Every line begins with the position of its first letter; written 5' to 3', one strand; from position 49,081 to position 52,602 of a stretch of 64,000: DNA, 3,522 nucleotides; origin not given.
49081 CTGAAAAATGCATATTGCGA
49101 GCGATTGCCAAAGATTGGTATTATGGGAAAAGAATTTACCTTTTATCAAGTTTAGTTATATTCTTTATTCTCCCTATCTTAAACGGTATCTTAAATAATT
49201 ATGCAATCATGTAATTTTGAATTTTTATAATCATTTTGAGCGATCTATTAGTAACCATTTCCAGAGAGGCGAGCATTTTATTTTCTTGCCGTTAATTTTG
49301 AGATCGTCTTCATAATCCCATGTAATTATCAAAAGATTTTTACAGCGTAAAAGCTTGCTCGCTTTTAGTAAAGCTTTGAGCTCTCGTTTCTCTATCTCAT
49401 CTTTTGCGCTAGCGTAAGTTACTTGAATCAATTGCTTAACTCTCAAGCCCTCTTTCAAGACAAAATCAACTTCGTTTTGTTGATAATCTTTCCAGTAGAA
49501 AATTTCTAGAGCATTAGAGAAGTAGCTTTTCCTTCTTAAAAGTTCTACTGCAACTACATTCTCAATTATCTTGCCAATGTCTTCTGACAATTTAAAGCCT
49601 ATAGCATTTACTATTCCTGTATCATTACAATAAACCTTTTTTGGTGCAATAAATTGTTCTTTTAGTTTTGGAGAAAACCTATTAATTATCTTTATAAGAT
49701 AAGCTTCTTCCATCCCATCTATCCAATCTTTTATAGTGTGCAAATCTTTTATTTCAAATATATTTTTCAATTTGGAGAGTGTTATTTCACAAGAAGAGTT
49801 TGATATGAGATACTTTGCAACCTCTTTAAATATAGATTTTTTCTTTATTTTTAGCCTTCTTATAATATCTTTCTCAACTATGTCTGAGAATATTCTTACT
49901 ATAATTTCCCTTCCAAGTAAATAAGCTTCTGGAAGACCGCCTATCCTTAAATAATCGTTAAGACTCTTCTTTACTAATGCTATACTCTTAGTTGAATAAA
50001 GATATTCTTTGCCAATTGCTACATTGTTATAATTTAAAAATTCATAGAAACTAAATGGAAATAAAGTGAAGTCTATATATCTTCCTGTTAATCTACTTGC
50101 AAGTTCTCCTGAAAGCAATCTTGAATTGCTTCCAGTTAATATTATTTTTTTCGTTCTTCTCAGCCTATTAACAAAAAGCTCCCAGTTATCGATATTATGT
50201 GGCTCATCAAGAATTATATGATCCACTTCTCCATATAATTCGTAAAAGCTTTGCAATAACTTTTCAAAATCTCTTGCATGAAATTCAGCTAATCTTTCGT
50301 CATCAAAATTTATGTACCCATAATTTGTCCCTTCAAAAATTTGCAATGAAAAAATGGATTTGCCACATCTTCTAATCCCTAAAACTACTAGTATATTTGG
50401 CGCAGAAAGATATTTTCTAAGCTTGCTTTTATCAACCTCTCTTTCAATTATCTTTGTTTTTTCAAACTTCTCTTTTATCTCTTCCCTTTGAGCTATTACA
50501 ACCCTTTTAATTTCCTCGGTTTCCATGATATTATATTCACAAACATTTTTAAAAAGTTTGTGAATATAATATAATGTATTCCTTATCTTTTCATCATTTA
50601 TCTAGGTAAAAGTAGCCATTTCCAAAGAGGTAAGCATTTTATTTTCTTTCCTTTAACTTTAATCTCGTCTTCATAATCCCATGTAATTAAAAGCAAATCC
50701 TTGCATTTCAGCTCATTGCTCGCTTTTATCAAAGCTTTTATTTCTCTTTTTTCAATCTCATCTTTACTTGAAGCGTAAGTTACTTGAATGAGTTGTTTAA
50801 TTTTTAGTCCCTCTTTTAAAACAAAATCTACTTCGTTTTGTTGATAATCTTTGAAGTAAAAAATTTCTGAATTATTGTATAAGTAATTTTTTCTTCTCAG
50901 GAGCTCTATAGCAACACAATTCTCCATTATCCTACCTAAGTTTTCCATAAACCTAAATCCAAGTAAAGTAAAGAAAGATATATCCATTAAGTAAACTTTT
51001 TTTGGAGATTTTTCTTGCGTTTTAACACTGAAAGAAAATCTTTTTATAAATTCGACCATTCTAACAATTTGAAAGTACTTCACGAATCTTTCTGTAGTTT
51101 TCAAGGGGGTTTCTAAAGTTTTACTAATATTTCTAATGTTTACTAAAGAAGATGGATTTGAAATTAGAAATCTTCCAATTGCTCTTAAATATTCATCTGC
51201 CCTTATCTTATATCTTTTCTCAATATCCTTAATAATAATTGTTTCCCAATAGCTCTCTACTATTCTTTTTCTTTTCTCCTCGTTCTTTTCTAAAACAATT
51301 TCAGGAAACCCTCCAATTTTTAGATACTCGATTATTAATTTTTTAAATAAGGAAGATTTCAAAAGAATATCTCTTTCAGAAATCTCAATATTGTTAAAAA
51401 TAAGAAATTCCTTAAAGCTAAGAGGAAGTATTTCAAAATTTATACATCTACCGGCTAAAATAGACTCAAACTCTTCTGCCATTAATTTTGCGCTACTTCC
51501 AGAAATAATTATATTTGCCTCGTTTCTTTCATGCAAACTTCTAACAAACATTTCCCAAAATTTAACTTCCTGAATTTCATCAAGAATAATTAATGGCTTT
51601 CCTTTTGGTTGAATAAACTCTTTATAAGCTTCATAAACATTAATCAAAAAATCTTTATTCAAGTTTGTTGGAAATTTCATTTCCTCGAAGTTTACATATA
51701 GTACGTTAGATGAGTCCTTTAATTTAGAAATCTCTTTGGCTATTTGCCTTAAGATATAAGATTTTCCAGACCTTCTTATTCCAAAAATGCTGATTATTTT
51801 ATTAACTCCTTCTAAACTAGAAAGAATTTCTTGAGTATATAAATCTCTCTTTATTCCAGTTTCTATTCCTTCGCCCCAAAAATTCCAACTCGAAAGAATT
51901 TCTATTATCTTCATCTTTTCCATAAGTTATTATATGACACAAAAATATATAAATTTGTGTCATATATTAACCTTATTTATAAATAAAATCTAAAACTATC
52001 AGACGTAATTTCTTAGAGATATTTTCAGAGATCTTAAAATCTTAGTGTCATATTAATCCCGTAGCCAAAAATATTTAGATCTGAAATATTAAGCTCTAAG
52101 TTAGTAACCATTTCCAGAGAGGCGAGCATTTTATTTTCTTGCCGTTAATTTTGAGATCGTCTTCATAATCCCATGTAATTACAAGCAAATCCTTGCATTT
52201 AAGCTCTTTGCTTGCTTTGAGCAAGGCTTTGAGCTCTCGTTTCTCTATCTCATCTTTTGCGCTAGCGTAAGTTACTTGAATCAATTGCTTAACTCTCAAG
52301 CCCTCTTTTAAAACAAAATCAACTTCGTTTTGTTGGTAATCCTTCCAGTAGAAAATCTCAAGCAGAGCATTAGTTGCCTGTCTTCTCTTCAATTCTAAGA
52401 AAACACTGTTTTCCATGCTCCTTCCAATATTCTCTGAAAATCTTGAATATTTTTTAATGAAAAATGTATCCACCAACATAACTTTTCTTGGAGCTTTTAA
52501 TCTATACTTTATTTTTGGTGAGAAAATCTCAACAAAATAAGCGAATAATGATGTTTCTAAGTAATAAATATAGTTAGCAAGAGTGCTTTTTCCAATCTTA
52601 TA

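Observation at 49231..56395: Five tandem AAA+/DUF4143-type ATPase paralogs plus a remnant of a sixth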

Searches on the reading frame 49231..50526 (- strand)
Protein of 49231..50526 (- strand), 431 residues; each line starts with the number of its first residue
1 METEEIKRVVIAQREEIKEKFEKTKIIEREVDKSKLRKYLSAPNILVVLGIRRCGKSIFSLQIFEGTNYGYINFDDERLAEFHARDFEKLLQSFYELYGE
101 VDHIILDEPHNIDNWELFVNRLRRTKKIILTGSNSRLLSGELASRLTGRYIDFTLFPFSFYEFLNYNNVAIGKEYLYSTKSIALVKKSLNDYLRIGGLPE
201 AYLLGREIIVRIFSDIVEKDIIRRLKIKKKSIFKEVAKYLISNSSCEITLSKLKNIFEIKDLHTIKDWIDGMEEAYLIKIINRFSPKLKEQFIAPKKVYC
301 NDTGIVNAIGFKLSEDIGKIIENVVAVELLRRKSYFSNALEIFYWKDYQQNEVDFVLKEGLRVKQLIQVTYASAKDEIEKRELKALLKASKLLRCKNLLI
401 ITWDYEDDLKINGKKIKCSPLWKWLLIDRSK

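Call 3: search_protein_families(library=pfam, proteins=[window:49231-50526:-], max_evalue=0.01)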
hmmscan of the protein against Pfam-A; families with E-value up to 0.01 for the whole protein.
window:49231-50526:- (431 aa): 2 families
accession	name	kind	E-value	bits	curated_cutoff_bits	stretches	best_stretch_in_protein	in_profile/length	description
PF13173.12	AAA_14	-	1.9e-31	109.2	27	1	44-164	3-129/129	AAA domain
PF13635.12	DUF4143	-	3.4e-23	82.6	28.1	1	218-369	1-157/160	Domain of unknown function (DUF4143)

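Call 4: search_protein_families(library=padloc, proteins=[window:49231-50526:-], max_evalue=0.01)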
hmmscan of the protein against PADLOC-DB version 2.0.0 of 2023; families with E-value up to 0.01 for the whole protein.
window:49231-50526:- (431 aa): 7 families
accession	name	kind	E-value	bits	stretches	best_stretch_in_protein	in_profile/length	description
PDLC04787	PDC-S01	-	1.1e-101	338.7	1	24-426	8-407/412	-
PDLC04789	PDC-S01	-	3.3e-44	149.4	1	28-363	3-333/375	-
PDLC04790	PDC-S01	-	2.4e-38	130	1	25-387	10-383/422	-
PDLC04791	PDC-S01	-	1.1e-22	78.3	1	42-371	18-351/395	-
PDLC04786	PDC-S01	-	6.2e-14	49.6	1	45-391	22-403/439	-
PDLC04788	PDC-S01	-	3.1e-11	40.9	1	46-360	22-372/448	-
PDLC04792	PDC-S01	-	6e-09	33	1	28-399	3-409/452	-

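Call 5: search_protein_families(library=ncbifam, proteins=[window:49231-50526:-], max_evalue=0.01)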
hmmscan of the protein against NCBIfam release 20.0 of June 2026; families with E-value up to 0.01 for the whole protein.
window:49231-50526:- (431 aa): 0 families

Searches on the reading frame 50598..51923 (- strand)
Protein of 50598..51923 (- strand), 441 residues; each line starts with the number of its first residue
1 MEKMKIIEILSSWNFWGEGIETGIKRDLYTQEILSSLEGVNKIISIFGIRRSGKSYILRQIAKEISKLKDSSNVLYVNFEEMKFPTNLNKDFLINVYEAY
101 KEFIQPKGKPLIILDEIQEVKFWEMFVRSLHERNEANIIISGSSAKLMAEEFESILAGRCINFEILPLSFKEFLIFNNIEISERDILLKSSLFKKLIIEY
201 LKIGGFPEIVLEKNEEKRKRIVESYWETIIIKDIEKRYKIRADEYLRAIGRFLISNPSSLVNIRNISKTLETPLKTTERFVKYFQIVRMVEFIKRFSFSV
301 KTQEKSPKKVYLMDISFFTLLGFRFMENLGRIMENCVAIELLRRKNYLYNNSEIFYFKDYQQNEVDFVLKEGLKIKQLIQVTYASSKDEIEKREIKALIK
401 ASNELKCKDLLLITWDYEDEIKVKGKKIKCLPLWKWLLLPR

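Call 3: search_protein_families(library=pfam, proteins=[window:50598-51923:-], max_evalue=0.01)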
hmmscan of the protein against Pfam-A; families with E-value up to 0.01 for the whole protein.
window:50598-51923:- (441 aa): 5 families
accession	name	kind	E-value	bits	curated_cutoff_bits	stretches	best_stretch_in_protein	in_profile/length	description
PF13173.12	AAA_14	-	3.1e-33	115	27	1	41-174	2-129/129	AAA domain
PF13635.12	DUF4143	-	1.6e-20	73.9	28.1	1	232-381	2-157/160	Domain of unknown function (DUF4143)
PF01637.24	ATPase_2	-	2.7e-06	27.8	33.2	1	32-84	10-61/225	ATPase domain predominantly from Archaea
PF13401.12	AAA_22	-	0.00081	20.1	27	0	42-142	6-122/130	AAA domain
PF25199.1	nSTAND_NTPase5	-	0.0052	17.1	34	1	40-139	40-129/145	Novel STAND NTPase 5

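Call 4: search_protein_families(library=padloc, proteins=[window:50598-51923:-], max_evalue=0.01)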
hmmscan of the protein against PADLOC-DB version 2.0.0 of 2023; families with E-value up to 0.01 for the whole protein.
window:50598-51923:- (441 aa): 9 families
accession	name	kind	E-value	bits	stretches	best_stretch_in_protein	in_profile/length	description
PDLC04787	PDC-S01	-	3.1e-105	350.4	1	22-438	9-407/412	-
PDLC04789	PDC-S01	-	5.9e-41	138.7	1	31-377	8-335/375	-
PDLC04790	PDC-S01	-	4.6e-38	129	1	33-412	19-396/422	-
PDLC04791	PDC-S01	-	2e-24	84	1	30-383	7-351/395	-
PDLC04786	PDC-S01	-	2.4e-23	80.6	1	43-401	22-410/439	-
PDLC04792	PDC-S01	-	2e-21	74.1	1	40-439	18-433/452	-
PDLC04788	PDC-S01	-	7.1e-20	69.3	1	46-375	24-375/448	-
PDLC04140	mad8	-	6.6e-07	27.1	1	41-158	27-129/314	mads_8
PDLC01323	Cas3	-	0.0021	15.8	1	97-180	206-282/294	CAS-I-D; effector_G3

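Call 5: search_protein_families(library=ncbifam, proteins=[window:50598-51923:-], max_evalue=0.01)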
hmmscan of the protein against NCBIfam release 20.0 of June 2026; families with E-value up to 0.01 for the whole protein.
window:50598-51923:- (441 aa): 0 families

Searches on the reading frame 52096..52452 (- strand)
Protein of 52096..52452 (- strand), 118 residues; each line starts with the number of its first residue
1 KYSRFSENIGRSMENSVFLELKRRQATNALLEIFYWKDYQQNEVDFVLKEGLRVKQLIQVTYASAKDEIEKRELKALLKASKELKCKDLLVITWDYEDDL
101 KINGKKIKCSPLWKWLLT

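Call 55: predict_structure(alignment_id=A4)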
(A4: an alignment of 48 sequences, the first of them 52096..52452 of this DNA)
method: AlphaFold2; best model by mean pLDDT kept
length: 118 residues; sequences in the alignment: 48
mean_pLDDT: 94.5   pTM: 0.87
mean pLDDT of the five models: 94.5, 94.1, 93.7, 93.7, 92.6
residues with pLDDT >= 90: 109; 70-90: 3; 50-70: 6; < 50: 0
segments of 3 or more residues with pLDDT < 50: none
pLDDT, mean of each block of 10 residues (from residue 1): 71 97 97 97 97 98 93 96 98 98 96 97
secondary structure, 60 per line:
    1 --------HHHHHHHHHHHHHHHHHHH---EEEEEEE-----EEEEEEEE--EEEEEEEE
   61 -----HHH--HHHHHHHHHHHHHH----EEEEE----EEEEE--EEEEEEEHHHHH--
elements in order: H9-27 E31-37 E43-50 E53-60 H71-84 E89-93 E98-102 E105-111 H112-116

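Call 58: fold_search(model_id=the predicted structure, library=pdb)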
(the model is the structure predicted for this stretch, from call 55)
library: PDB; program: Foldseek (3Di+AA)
matches with E <= 10: 665; with E <= 0.001: 1
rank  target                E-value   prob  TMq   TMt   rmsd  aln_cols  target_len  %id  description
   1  6ut7_G                4.9e-04  1.00  0.57  0.19   3.9       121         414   15  Fitted model for the tetradecameric assembly of Thermococcus gammatolerans McrB AAA+ hexamers with bound McrC (released 2020-10-21)
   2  8q3z_A                1.3e-03  1.00  0.63  0.20   4.9       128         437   14  Crystal structure of cA4-bound Can2 from Thermoanaerobacter brockii (released 2023-11-22)
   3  8q42_B                4.9e-03  1.00  0.63  0.20   4.9       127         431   12  Crystal structure of cA4-bound Can2 (E341A) in complex with oligo-A DNA (released 2023-11-22)
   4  8q43_A                5.2e-03  1.00  0.63  0.21   4.9       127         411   12  Crystal structure of cA4-bound Can2 (E341A) in complex with oligo-C DNA (released 2023-11-22)
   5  8q44_A                9.4e-03  1.00  0.63  0.20   4.9       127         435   13  Crystal structure of cA4-bound Can2 (E364R) in complex with oligo-T DNA (released 2023-11-22)
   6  8q43_B                1.1e-02  1.00  0.63  0.20   4.9       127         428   12  Crystal structure of cA4-bound Can2 (E341A) in complex with oligo-C DNA (released 2023-11-22)
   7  8q41_A                1.1e-02  1.00  0.63  0.20   4.9       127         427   12  Crystal structure of Can2 (E341A) bound to cA4 and TTTAAA ssDNA (released 2023-11-22)
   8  9dou_A                1.4e-02  0.90  0.40  0.07   5.4       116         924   16  Taeniopygia guttata R2 retrotransposon (R2Tg) initiating target-primed reverse transcription (released 2025-05-21)
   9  9nl3_A                1.5e-02  0.94  0.40  0.06   5.0       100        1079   14  Structure of R2 retrotransposon protein from Taeniopygia guttata initiating target-primed reverse transcription (released 2025-06-18)
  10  5xcj_B                2.5e-02  0.69  0.29  0.21   7.6        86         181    9  Crystal structure of Vps29 single mutant (D62A) from Entamoeba histolytica (released 2017-10-18)
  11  3fov                  3.5e-02  0.97  0.40  0.45   3.3        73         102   18  Crystal structure of protein RPA0323 of unknown function from Rhodopseudomonas palustris (released 2009-01-13)
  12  1gef_B                4.8e-02  0.95  0.48  0.49   7.1       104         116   13  Crystal structure of the archaeal holliday junction resolvase HJC (released 2001-03-21)
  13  2qed                  5.5e-02  0.47  0.29  0.16   8.7       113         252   12  Crystal structure of Salmonella thyphimurium LT2 glyoxalase II (released 2007-10-09)
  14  1gef_E                9.3e-02  0.91  0.49  0.50   7.1       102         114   14  Crystal structure of the archaeal holliday junction resolvase HJC (released 2001-03-21)
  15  5xcj_A                9.3e-02  0.47  0.28  0.20   7.7        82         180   11  Crystal structure of Vps29 single mutant (D62A) from Entamoeba histolytica (released 2017-10-18)
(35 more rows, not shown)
